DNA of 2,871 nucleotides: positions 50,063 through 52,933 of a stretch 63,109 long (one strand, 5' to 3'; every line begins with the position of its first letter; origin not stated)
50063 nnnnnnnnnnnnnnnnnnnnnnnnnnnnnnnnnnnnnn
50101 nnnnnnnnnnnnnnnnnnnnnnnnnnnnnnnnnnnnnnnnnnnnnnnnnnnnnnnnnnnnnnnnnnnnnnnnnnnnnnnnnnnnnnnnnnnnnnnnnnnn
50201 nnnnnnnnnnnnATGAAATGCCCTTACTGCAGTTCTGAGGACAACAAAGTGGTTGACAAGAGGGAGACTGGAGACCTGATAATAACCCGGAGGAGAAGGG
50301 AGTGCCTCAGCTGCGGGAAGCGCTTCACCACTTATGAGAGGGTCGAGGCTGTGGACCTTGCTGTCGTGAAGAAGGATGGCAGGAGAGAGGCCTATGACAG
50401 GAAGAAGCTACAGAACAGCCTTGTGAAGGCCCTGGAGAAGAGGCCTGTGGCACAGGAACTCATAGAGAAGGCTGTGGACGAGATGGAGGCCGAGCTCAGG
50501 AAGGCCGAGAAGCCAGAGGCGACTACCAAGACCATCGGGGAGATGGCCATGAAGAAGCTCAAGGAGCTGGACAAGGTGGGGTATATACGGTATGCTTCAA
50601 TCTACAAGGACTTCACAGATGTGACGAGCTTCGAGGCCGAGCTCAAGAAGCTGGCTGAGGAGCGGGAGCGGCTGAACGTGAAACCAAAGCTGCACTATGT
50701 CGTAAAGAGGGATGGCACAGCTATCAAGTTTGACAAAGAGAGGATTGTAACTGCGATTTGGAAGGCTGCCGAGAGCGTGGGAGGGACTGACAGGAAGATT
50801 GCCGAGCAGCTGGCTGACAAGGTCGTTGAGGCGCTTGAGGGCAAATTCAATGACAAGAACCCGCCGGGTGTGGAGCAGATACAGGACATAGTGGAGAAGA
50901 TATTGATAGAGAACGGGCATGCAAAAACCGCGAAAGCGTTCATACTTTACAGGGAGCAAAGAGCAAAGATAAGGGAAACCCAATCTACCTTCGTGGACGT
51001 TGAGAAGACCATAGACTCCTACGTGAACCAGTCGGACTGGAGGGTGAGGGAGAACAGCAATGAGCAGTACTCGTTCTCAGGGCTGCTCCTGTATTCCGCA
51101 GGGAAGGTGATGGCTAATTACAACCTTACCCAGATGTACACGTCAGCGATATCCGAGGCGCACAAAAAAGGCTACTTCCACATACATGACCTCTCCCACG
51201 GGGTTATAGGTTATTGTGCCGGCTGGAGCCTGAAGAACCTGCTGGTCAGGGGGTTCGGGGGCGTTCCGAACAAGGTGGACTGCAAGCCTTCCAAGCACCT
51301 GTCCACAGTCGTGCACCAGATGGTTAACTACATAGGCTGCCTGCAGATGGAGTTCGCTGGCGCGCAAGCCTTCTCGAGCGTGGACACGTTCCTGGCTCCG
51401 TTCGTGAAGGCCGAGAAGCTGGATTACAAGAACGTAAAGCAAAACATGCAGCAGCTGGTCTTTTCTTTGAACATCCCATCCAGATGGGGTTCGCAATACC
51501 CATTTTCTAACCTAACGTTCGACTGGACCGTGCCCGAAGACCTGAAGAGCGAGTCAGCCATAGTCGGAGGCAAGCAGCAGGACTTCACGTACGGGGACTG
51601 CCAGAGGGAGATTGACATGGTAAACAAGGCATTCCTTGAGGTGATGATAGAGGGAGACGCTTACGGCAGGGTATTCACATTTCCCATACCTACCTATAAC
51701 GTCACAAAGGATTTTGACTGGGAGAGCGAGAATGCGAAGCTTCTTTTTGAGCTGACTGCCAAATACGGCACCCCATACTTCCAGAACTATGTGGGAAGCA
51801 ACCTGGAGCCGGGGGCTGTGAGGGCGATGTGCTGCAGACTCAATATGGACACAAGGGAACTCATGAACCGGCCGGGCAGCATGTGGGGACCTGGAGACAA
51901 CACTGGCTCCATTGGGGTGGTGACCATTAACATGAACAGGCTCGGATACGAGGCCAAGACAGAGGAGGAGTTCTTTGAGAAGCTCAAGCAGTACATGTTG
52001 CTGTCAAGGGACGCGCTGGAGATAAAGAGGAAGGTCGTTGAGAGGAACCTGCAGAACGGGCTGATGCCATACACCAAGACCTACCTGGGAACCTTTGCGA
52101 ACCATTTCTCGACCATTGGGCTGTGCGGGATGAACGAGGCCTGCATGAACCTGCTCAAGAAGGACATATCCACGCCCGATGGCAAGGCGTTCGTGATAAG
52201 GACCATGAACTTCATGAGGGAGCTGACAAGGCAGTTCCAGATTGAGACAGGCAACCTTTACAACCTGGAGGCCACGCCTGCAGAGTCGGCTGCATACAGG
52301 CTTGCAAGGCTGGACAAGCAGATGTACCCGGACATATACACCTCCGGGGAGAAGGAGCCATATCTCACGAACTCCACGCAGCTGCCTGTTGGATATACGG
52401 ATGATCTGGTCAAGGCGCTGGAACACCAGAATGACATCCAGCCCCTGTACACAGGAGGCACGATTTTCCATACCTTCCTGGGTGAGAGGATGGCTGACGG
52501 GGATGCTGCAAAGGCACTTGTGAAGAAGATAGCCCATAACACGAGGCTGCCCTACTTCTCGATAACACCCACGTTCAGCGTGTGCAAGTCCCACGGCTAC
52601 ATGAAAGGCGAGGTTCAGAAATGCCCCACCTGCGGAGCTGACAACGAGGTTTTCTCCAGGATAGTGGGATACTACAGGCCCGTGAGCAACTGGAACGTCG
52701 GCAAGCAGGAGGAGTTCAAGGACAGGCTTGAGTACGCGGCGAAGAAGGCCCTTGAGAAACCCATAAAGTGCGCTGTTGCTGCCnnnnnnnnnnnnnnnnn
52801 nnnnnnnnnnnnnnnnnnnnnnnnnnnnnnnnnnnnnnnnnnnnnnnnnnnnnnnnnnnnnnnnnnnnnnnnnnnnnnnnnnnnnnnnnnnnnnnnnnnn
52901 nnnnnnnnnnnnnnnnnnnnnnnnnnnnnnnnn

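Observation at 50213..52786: Full-length NrdR repressor fused in frame to class III ribonucleotide reductase NrdD in an archaeal context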

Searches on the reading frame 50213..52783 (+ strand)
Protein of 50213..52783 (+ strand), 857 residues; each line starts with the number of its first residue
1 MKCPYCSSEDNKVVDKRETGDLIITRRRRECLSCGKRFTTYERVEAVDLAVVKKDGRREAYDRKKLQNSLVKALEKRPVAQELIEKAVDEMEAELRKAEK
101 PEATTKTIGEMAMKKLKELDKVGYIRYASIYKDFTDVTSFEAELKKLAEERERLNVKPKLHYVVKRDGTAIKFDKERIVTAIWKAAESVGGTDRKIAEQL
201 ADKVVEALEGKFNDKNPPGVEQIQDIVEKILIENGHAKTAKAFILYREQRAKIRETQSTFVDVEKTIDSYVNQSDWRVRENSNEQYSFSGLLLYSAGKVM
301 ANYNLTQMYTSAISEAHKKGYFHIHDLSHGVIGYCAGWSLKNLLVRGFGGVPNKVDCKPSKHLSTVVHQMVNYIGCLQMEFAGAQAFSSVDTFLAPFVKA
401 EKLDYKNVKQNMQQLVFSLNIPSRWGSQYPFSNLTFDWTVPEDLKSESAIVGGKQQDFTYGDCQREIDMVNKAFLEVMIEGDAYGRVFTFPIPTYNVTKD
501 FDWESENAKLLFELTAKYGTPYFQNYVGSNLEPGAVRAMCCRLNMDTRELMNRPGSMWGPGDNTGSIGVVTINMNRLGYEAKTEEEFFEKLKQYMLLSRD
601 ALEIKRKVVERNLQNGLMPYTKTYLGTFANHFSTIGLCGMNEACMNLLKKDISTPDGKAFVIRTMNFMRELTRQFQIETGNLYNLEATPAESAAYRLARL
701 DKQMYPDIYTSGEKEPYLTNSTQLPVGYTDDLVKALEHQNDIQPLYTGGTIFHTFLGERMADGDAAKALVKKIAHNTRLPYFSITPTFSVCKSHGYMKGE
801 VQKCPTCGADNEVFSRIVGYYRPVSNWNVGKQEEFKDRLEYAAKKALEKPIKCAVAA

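Call 3: search_protein_families(library=pfam, proteins=[window:50213-52783:+], max_evalue=0.01)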
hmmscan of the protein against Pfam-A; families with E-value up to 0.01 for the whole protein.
window:50213-52783:+ (857 aa): 4 families
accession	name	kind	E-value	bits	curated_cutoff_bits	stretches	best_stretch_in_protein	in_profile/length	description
PF13597.11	NRDD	-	1.2e-184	615.5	26.2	1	280-841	1-562/562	Anaerobic ribonucleoside-triphosphate reductase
PF03477.21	ATP-cone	-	2.6e-41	140.5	25.8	2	162-251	2-87/88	ATP cone domain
PF22811.2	Zn_ribbon_NrdR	-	1.1e-16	60.9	27.2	1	1-42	1-42/42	Transcriptional repressor NrdR-like, N-terminal domain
PF21344.3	Zn_ribbon_LysW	-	0.0049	16.9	27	0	796-815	16-35/46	Alpha-aminoadipate carrier protein LysW-like, globular domain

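Call 4: search_protein_families(library=ncbifam, proteins=[window:50213-52783:+, window:50693-52783:+], max_evalue=0.01)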
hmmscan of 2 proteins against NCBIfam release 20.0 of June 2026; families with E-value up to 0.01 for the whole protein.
window:50213-52783:+ (857 aa): 16 families
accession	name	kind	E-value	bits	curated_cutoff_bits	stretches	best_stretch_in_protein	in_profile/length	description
NF006126.0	PRK08270.1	equivalog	0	1052.2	548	1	162-843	4-683/684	ribonucleoside triphosphate reductase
TIGR02487.1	NrdD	equivalog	3.2e-160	534.5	326.35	1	280-840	2-580/581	anaerobic ribonucleoside-triphosphate reductase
NF006358.0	PRK08579.1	equivalog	1.3e-132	443.1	585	2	263-552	9-295/624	anaerobic ribonucleoside triphosphate reductase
NF005497.0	PRK07111.1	equivalog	4.1e-77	260.2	764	2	161-400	3-235/746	anaerobic ribonucleoside triphosphate reductase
NF006127.0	PRK08271.1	equivalog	3.1e-72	244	545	1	314-839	104-625/631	anaerobic ribonucleoside-triphosphate reductase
NF006732.0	PRK09263.1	equivalog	2.6e-61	208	657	3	162-413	4-251/712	anaerobic ribonucleoside-triphosphate reductase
TIGR02827.1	RNR_anaer_Bdell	equivalog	3e-53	181.3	568.3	1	316-838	79-594/596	anaerobic ribonucleoside-triphosphate reductase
TIGR00244.1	TIGR00244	equivalog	6.4e-52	175.5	124.65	1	1-147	1-147/147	transcriptional regulator NrdR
NF011292.0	PRK14704.1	equivalog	3.1e-25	88.8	736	2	634-840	405-616/618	anaerobic ribonucleoside triphosphate reductase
NF005010.0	PRK06406.1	subfamily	4.4e-23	81.4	1125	1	160-259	4-104/771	vitamin B12-dependent ribonucleotide reductase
NF009028.0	PRK12364.1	equivalog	1.6e-18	66.1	1377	1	163-289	3-129/842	ribonucleoside-diphosphate reductase subunit alpha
NF006207.0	PRK08332.1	equivalog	8.4e-16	56.4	2400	1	162-263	5-105/1684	vitamin B12-dependent ribonucleotide reductase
NF005544.0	PRK07207.1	equivalog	2.2e-14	52.2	965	1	152-268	23-148/965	ribonucleoside-diphosphate reductase subunit alpha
NF009029.0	PRK12365.1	equivalog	5.8e-13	47.7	1350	1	159-269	116-233/1046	ribonucleoside-diphosphate reductase subunit alpha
TIGR03655.1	anti_R_Lar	subfamily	0.004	17.4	39.6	0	2-42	3-42/55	Lar family restriction alleviation protein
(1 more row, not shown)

window:50693-52783:+ (697 aa): 13 families
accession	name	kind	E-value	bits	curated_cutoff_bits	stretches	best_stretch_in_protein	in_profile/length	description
NF006126.0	PRK08270.1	equivalog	0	1048.2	548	1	3-683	5-683/684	ribonucleoside triphosphate reductase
TIGR02487.1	NrdD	equivalog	1.3e-160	535.7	326.35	1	120-680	2-580/581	anaerobic ribonucleoside-triphosphate reductase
NF006358.0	PRK08579.1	equivalog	6e-133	444.2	585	2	103-392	9-295/624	anaerobic ribonucleoside triphosphate reductase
NF005497.0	PRK07111.1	equivalog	1.6e-75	254.9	764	2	2-241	4-236/746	anaerobic ribonucleoside triphosphate reductase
NF006127.0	PRK08271.1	equivalog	7.9e-73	245.9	545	1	155-679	105-625/631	anaerobic ribonucleoside-triphosphate reductase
NF006732.0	PRK09263.1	equivalog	5.5e-59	200.3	657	1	2-682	4-706/712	anaerobic ribonucleoside-triphosphate reductase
TIGR02827.1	RNR_anaer_Bdell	equivalog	1.7e-53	182.1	568.3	1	156-678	79-594/596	anaerobic ribonucleoside-triphosphate reductase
NF011292.0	PRK14704.1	equivalog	1.5e-25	89.8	736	2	474-680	405-616/618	anaerobic ribonucleoside triphosphate reductase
NF005010.0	PRK06406.1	subfamily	2.1e-22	79.2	1125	1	2-99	6-104/771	vitamin B12-dependent ribonucleotide reductase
NF009028.0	PRK12364.1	equivalog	2.3e-17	62.3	1377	1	3-129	3-129/842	ribonucleoside-diphosphate reductase subunit alpha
NF006207.0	PRK08332.1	equivalog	1e-15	56.1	2400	1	3-103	6-105/1684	vitamin B12-dependent ribonucleotide reductase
NF005544.0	PRK07207.1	equivalog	8.7e-14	50.3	965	1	3-108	36-148/965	ribonucleoside-diphosphate reductase subunit alpha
NF009029.0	PRK12365.1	equivalog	1.9e-13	49.3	1350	1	3-109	120-233/1046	ribonucleoside-diphosphate reductase subunit alpha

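Call 5: find_homologous_proteins(query=window:50213-52783:+, max_evalue=1e-10)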
Query window:50213-52783:+ (857 aa): 7961 proteins with E <= 1e-10 among 8000 candidates; the best 120 are listed.
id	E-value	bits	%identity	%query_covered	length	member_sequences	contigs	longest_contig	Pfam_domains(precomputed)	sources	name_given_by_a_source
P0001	0.0e+0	1974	100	100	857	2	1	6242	PF22811.3,PF03477.22,PF13597.12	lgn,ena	-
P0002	0.0e+0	1786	88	100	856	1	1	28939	PF22811.3,PF03477.22,PF13597.12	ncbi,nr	ncbi:MAG: ribonucleoside triphosphate reductase [Candidatus Aenigmarchaeota archaeon]|nr:ribonucleos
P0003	0.0e+0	1765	86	100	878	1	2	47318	PF22811.3,PF03477.22,PF13597.12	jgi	jgi:ribonucleoside-triphosphate reductase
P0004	0.0e+0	1762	87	100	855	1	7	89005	PF22811.3,PF03477.22,PF13597.12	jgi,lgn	jgi:anaerobic ribonucleoside-triphosphate reductase/transcriptional regulator NrdR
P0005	0.0e+0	1762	86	100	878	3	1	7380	PF22811.3,PF03477.22,PF13597.12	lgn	-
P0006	0.0e+0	1760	86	100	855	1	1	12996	PF22811.3,PF03477.22,PF13597.12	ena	-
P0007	0.0e+0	1758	86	100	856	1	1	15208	PF22811.3,PF03477.22,PF13597.12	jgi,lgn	jgi:anaerobic ribonucleoside-triphosphate reductase/transcriptional regulator NrdR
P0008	0.0e+0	1735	85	100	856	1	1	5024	PF22811.3,PF03477.22,PF13597.12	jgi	jgi:ribonucleoside-triphosphate reductase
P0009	0.0e+0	1710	83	50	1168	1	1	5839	PF22811.3,PF03477.22,PF13597.12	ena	-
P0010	0.0e+0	1707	84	50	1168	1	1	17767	PF22811.3,PF03477.22,PF13597.12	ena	-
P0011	0.0e+0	1681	84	100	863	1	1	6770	PF22811.3,PF03477.22,PF13597.12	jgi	jgi:anaerobic ribonucleoside-triphosphate reductase/transcriptional regulator NrdR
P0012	0.0e+0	1551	75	100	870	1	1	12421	PF22811.3,PF03477.22,PF13597.12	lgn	-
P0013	0.0e+0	1510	73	100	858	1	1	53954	PF22811.3,PF03477.22,PF13597.12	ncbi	-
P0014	0.0e+0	1478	79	61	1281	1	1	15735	PF22811.3,PF03477.22,PF14890.12,PF13597.12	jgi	jgi:anaerobic ribonucleoside-triphosphate reductase/transcriptional regulator NrdR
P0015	0.0e+0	1381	68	100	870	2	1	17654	PF22811.3,PF03477.22,PF13597.12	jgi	jgi:ribonucleoside-triphosphate reductase (formate)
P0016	0.0e+0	1371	68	99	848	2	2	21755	PF22811.3,PF03477.22,PF13597.12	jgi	-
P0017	0.0e+0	1354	65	99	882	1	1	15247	PF22811.3,PF03477.22,PF13597.12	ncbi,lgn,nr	ncbi:ribonucleoside triphosphate reductase [Candidatus Woesearchaeota archaeon]|nr:ribonucleoside tr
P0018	0.0e+0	1353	65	99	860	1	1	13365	PF22811.3,PF03477.22,PF13597.12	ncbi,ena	-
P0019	0.0e+0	1341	65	100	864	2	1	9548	PF22811.3,PF03477.22,PF13597.12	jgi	jgi:ribonucleoside-triphosphate reductase (formate)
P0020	0.0e+0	1338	65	100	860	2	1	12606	PF22811.3,PF03477.22,PF13597.12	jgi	jgi:ribonucleoside-triphosphate reductase (formate)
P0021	0.0e+0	1338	64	100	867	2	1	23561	PF22811.3,PF03477.22,PF13597.12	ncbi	-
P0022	0.0e+0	1337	66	99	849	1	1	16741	PF22811.3,PF03477.22,PF13597.12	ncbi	ncbi:MAG: ribonucleoside triphosphate reductase, partial [Candidatus Woesearchaeota archaeon]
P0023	0.0e+0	1332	64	99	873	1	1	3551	PF22811.3,PF03477.22,PF13597.12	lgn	-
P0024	0.0e+0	1331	65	100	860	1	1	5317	PF22811.3,PF03477.22,PF13597.12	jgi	jgi:ribonucleoside-triphosphate reductase (formate)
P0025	0.0e+0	1329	64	99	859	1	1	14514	PF22811.3,PF03477.22,PF13597.12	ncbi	-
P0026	0.0e+0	1329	64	98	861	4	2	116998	PF22811.3,PF03477.22,PF13597.12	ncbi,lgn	ncbi:MAG: ribonucleoside triphosphate reductase [Candidatus Woesearchaeota archaeon]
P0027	0.0e+0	1328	64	100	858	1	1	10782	PF22811.3,PF03477.22,PF13597.12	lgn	-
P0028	0.0e+0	1328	65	99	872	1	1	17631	PF22811.3,PF03477.22,PF13597.12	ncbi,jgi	-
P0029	0.0e+0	1326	64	100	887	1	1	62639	PF22811.3,PF03477.22,PF13597.12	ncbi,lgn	-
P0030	0.0e+0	1325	65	100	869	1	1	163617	PF22811.3,PF03477.22,PF13597.12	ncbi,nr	ncbi:ribonucleoside triphosphate reductase [Candidatus Woesearchaeota archaeon]|nr:ribonucleoside tr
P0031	0.0e+0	1324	65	99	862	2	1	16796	PF22811.3,PF03477.22,PF13597.12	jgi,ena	-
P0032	0.0e+0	1324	63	100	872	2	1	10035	PF22811.3,PF03477.22,PF13597.12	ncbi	ncbi:MAG: ribonucleoside triphosphate reductase [Candidatus Nanoarchaeia archaeon]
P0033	0.0e+0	1323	65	99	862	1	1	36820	PF22811.3,PF03477.22,PF13597.12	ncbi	ncbi:MAG: ribonucleoside triphosphate reductase [Candidatus Nanoarchaeia archaeon]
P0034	0.0e+0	1317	63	100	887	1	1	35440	PF22811.3,PF03477.22,PF13597.12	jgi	jgi:ribonucleoside-triphosphate reductase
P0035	0.0e+0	1313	62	100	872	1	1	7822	PF22811.3,PF03477.22,PF13597.12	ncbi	ncbi:MAG: ribonucleoside triphosphate reductase [Nanobdellota archaeon]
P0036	0.0e+0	1311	64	97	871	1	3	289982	PF22811.3,PF03477.22,PF13597.12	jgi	-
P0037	0.0e+0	1310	64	99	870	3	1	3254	PF22811.3,PF03477.22,PF13597.12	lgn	-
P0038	0.0e+0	1301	-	-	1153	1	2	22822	PF22811.3,PF03477.22,PF14890.12,PF13597.12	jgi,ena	-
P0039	0.0e+0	1296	64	98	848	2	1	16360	PF22811.3,PF03477.22,PF13597.12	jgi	-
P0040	0.0e+0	1291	63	100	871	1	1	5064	PF22811.3,PF03477.22,PF13597.12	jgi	-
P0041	0.0e+0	1286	75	80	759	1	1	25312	PF22811.3,PF03477.22,PF13597.12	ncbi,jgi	-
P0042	0.0e+0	1285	62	100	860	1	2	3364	PF22811.3,PF03477.22,PF13597.12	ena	-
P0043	0.0e+0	1285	73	82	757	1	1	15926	PF22811.3,PF03477.22,PF13597.12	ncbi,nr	ncbi:ribonucleoside triphosphate reductase [Candidatus Woesearchaeota archaeon]|nr:ribonucleoside tr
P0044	0.0e+0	1282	74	82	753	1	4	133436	PF22811.3,PF03477.22,PF13597.12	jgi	-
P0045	0.0e+0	1275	63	97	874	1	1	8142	PF22811.3,PF03477.22,PF13597.12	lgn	-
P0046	0.0e+0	1274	74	81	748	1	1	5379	PF22811.3,PF03477.22,PF13597.12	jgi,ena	-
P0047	0.0e+0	1273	75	80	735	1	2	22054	PF22811.3,PF03477.22,PF13597.12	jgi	jgi:ribonucleoside-triphosphate reductase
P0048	0.0e+0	1270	73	80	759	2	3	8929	PF22811.3,PF03477.22,PF13597.12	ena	-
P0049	0.0e+0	1260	71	82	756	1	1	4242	PF22811.3,PF03477.22,PF13597.12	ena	-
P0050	0.0e+0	1257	71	81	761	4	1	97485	PF22811.3,PF03477.22,PF13597.12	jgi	jgi:ribonucleoside-triphosphate reductase (formate)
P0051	0.0e+0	1256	72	82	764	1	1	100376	PF22811.3,PF03477.22,PF13597.12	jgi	jgi:ribonucleoside-triphosphate reductase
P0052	0.0e+0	1256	76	79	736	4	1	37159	PF22811.3,PF03477.22,PF13597.12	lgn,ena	-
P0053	0.0e+0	1256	72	82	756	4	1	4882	PF22811.3,PF03477.22,PF13597.12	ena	-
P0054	0.0e+0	1256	71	81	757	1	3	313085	PF22811.3,PF03477.22,PF13597.12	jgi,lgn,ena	-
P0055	0.0e+0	1255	70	82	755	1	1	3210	PF22811.3,PF03477.22,PF13597.12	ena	-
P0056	0.0e+0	1254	71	81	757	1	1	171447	PF22811.3,PF03477.22,PF13597.12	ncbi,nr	ncbi:ribonucleoside triphosphate reductase [Candidatus Woesearchaeota archaeon]|nr:ribonucleoside tr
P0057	0.0e+0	1253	-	-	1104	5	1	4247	PF22811.3,PF03477.22,PF14528.12,PF14890.12,PF13597.12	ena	-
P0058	0.0e+0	1252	71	82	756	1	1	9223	PF22811.3,PF03477.22,PF13597.12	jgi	-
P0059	0.0e+0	1251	73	80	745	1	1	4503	PF22811.3,PF03477.22,PF13597.12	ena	-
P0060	0.0e+0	1250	71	82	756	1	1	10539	PF22811.3,PF03477.22,PF13597.12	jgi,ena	-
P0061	0.0e+0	1250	-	-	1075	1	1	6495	PF22811.3,PF03477.22,PF13597.12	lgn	-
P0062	0.0e+0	1250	-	-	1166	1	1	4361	PF22811.3,PF03477.22,PF14890.12,PF13597.12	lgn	-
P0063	0.0e+0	1250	66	94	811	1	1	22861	PF22811.3,PF03477.22,PF13597.12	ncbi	-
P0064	0.0e+0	1249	72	82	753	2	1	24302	PF22811.3,PF03477.22,PF13597.12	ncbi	-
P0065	0.0e+0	1249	71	82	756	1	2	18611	PF22811.3,PF03477.22,PF13597.12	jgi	jgi:ribonucleoside-triphosphate reductase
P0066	0.0e+0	1248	71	82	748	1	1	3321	PF22811.3,PF03477.22,PF13597.12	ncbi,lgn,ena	-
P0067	0.0e+0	1246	-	-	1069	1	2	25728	PF22811.3,PF03477.22,PF13597.12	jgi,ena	-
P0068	0.0e+0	1245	72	81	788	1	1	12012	PF22811.3,PF03477.22,PF13597.12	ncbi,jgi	jgi:ribonucleoside-triphosphate reductase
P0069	0.0e+0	1245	71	82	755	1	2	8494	PF22811.3,PF03477.22,PF13597.12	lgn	-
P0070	0.0e+0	1243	71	81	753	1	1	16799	PF22811.3,PF03477.22,PF13597.12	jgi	-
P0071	0.0e+0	1242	65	94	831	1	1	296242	PF22811.3,PF03477.22,PF13597.12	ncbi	-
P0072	0.0e+0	1240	73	81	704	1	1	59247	PF03477.22,PF13597.12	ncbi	-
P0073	0.0e+0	1239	65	94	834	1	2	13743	PF22811.3,PF03477.22,PF13597.12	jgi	-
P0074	0.0e+0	1239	71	80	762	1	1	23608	PF22811.3,PF03477.22,PF13597.12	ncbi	-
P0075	0.0e+0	1239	72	80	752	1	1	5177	PF22811.3,PF03477.22,PF13597.12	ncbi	-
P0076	0.0e+0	1238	71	81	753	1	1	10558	PF22811.3,PF03477.22,PF13597.12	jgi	jgi:ribonucleoside-triphosphate reductase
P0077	0.0e+0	1238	67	89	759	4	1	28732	PF22811.3,PF03477.22,PF13597.12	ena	-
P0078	0.0e+0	1236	71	80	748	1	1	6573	PF22811.3,PF03477.22,PF13597.12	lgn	-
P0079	0.0e+0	1235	70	82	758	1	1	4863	PF22811.3,PF03477.22,PF13597.12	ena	-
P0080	0.0e+0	1235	-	-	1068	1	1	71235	PF22811.3,PF03477.22,PF14890.12,PF13597.12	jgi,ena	jgi:ribonucleoside-triphosphate reductase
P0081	0.0e+0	1234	64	94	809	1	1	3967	PF22811.3,PF03477.22,PF13597.12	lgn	-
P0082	0.0e+0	1234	72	81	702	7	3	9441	PF03477.22,PF13597.12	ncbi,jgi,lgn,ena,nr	ncbi:MAG: ribonucleoside triphosphate reductase [Candidatus Woesearchaeota archaeon]|jgi:ribonucleos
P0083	0.0e+0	1232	70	81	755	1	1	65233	PF22811.3,PF03477.22,PF13597.12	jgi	-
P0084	0.0e+0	1232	71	81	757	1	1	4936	PF22811.3,PF03477.22,PF13597.12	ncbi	-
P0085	0.0e+0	1230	-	-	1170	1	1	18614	PF22811.3,PF03477.22,PF14890.12,PF13597.12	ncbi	-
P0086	0.0e+0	1229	72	81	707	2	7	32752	PF03477.22,PF13597.12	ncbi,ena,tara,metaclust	tara:strand:- start:52 stop:2175 length:2124 start_codon:yes stop_codon:yes gene_type:complete|metac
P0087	0.0e+0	1227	71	81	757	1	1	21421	PF22811.3,PF03477.22,PF13597.12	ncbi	-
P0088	0.0e+0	1227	64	94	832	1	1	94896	PF22811.3,PF03477.22,PF13597.12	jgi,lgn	jgi:ribonucleoside-triphosphate reductase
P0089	0.0e+0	1226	71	81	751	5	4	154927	PF22811.3,PF03477.22,PF13597.12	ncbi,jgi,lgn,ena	-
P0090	0.0e+0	1225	75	79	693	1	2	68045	PF03477.22,PF13597.12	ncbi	ncbi:MAG: ribonucleoside triphosphate reductase [Candidatus Aenigmatarchaeota archaeon]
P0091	0.0e+0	1225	73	81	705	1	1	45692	PF03477.22,PF13597.12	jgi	jgi:ribonucleoside-triphosphate reductase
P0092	0.0e+0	1225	65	94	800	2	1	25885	PF22811.3,PF03477.22,PF13597.12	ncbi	-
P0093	0.0e+0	1225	65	94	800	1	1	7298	PF22811.3,PF03477.22,PF13597.12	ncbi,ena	-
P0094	0.0e+0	1225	65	94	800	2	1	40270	PF22811.3,PF03477.22,PF13597.12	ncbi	-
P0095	0.0e+0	1224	70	82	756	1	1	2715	PF22811.3,PF03477.22,PF13597.12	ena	-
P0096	0.0e+0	1223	-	-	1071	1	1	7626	PF22811.3,PF03477.22,PF13597.12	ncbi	-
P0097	0.0e+0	1222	73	81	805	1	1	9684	PF03477.22,PF13597.12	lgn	-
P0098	0.0e+0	1221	71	80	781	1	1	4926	PF22811.3,PF03477.22,PF13597.12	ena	-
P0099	0.0e+0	1217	70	81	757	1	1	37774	PF22811.3,PF03477.22,PF13597.12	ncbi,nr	ncbi:ribonucleoside triphosphate reductase [Candidatus Woesearchaeota archaeon]|nr:ribonucleoside tr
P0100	0.0e+0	1214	72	82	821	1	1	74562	PF03477.22,PF13597.12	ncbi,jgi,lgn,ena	-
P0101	0.0e+0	1214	70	81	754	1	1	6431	PF22811.3,PF03477.22,PF13597.12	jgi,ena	-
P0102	0.0e+0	1214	70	81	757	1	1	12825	PF22811.3,PF03477.22,PF13597.12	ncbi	-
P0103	0.0e+0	1213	69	81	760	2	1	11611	PF22811.3,PF03477.22,PF13597.12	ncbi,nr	ncbi:MAG: ribonucleoside triphosphate reductase [Nanoarchaeota archaeon]|nr:ribonucleoside triphosph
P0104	0.0e+0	1213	64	94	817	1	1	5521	PF22811.3,PF03477.22,PF13597.12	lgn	-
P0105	0.0e+0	1213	70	81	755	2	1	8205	PF22811.3,PF03477.22,PF13597.12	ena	-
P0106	0.0e+0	1211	63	94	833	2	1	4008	PF22811.3,PF03477.22,PF13597.12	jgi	-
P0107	0.0e+0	1211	72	80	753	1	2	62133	PF22811.3,PF03477.22,PF13597.12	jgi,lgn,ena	-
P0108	0.0e+0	1211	71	80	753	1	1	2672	PF22811.3,PF03477.22,PF13597.12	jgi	-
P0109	0.0e+0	1211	71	81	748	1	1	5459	PF22811.3,PF03477.22,PF13597.12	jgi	-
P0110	0.0e+0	1207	73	80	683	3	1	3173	PF22811.3,PF03477.22,PF13597.12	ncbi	ncbi:MAG: hypothetical protein DRP13_04570, partial [Candidatus Aenigmatarchaeota archaeon]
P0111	0.0e+0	1206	71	80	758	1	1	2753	PF22811.3,PF03477.22,PF13597.12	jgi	-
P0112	0.0e+0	1206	70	82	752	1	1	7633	PF22811.3,PF03477.22,PF13597.12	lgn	-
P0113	0.0e+0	1206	71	81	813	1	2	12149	PF03477.22,PF13597.12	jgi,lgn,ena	-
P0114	0.0e+0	1205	-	-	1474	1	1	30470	PF22811.3,PF03477.22,PF14890.12,PF13597.12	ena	-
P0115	0.0e+0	1204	63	94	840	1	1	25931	PF22811.3,PF03477.22,PF13597.12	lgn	-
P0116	0.0e+0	1204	69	81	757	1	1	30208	PF22811.3,PF03477.22,PF13597.12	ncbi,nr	ncbi:ribonucleoside triphosphate reductase [Candidatus Woesearchaeota archaeon]|nr:ribonucleoside tr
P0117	0.0e+0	1203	70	81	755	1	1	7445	PF22811.3,PF03477.22,PF13597.12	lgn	-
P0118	0.0e+0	1203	-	-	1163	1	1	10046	PF22811.3,PF03477.22,PF14890.12,PF13597.12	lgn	-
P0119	0.0e+0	1203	70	82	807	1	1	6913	PF03477.22,PF13597.12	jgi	-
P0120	0.0e+0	1202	62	94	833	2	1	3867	PF22811.3,PF03477.22,PF13597.12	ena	-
